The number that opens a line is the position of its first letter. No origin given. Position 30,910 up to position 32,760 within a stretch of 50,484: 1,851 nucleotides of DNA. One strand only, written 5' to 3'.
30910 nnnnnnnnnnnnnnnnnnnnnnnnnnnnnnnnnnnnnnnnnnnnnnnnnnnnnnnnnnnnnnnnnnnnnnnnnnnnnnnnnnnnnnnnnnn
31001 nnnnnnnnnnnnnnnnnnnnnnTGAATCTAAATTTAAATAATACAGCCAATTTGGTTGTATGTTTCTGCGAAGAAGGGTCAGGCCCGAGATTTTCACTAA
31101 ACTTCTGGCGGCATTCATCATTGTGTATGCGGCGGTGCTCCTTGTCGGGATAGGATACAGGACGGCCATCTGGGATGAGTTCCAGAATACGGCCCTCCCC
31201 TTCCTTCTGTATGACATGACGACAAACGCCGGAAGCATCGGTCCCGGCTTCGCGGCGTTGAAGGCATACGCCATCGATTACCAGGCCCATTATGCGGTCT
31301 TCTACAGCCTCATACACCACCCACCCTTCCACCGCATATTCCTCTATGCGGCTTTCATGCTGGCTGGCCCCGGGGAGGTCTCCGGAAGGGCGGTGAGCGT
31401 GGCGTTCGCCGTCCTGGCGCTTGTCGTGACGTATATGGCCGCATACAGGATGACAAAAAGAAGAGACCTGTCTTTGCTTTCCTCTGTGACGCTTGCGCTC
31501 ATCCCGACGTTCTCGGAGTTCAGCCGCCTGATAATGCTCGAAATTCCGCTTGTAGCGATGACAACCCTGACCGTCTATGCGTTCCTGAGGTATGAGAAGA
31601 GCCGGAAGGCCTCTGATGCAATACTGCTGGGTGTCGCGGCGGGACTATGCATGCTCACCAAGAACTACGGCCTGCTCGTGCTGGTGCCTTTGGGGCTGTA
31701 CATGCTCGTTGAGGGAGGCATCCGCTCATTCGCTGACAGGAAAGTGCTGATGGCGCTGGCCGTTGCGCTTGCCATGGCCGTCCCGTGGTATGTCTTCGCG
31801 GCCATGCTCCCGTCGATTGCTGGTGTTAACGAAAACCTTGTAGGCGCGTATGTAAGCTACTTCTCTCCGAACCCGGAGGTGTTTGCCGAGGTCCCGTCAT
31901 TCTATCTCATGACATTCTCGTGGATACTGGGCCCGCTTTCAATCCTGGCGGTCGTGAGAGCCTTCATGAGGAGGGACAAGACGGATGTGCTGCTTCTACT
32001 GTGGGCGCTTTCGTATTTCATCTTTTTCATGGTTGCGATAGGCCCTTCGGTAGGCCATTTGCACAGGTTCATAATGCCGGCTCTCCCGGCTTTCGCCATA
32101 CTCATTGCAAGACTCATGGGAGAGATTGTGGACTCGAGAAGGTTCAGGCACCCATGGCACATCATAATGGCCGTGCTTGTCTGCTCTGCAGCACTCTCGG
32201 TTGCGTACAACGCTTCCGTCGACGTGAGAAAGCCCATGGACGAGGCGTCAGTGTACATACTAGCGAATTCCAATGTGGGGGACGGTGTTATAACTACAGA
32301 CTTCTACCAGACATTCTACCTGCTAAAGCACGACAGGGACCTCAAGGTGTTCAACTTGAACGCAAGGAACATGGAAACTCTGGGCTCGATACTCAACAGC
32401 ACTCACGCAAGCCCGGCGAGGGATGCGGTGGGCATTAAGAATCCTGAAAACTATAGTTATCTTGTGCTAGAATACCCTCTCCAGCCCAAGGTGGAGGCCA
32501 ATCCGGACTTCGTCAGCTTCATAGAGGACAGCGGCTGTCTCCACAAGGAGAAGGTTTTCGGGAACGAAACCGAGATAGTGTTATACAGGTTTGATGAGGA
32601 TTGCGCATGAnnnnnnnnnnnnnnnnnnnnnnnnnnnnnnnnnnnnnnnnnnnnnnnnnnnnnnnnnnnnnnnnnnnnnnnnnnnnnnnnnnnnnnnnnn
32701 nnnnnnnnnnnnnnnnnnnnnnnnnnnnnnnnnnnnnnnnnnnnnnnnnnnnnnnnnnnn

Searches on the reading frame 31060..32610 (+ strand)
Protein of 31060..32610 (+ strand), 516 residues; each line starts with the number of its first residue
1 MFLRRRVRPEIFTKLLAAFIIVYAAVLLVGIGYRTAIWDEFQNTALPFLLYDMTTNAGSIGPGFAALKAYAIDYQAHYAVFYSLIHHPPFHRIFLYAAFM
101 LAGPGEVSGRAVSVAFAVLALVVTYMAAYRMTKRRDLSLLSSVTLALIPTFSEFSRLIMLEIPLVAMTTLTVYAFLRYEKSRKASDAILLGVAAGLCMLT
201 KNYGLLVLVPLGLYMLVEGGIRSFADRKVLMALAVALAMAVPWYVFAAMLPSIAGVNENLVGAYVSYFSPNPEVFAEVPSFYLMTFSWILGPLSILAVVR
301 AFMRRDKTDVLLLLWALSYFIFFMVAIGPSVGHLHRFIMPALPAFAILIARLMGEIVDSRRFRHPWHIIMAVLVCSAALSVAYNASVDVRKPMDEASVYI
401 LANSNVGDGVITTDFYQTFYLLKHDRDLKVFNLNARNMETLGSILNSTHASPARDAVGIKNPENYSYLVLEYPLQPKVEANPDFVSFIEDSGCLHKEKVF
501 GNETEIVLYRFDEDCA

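Call 17: search_protein_families(library=pfam, proteins=[window:31060-32610:+], max_evalue=0.00001)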
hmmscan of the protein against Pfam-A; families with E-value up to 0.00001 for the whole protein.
window:31060-32610:+ (516 aa): 2 families
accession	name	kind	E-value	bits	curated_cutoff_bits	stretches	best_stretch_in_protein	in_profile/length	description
PF13231.12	PMT_2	-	2.1e-21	77.3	26.1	1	86-245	1-159/160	Dolichyl-phosphate-mannose-protein mannosyltransferase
PF02366.24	PMT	-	2.8e-16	60.2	22.7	1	106-248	82-235/245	Dolichyl-phosphate-mannose-protein mannosyltransferase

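Call 54: search_protein_families(library=ncbifam, proteins=[window:31060-32610:+], max_evalue=0.00001)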
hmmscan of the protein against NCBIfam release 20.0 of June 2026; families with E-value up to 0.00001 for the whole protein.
window:31060-32610:+ (516 aa): 2 families
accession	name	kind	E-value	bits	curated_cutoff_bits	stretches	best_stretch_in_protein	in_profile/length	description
NF009784.2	PRK13279.1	equivalog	3.3e-08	32.6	567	1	101-364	75-343/539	lipid IV(A) 4-amino-4-deoxy-L-arabinosyltransferase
TIGR03663.1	TIGR03663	subfamily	5.1e-06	25.8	126.25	0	72-324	36-311/435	flippase activity-associated protein Agl23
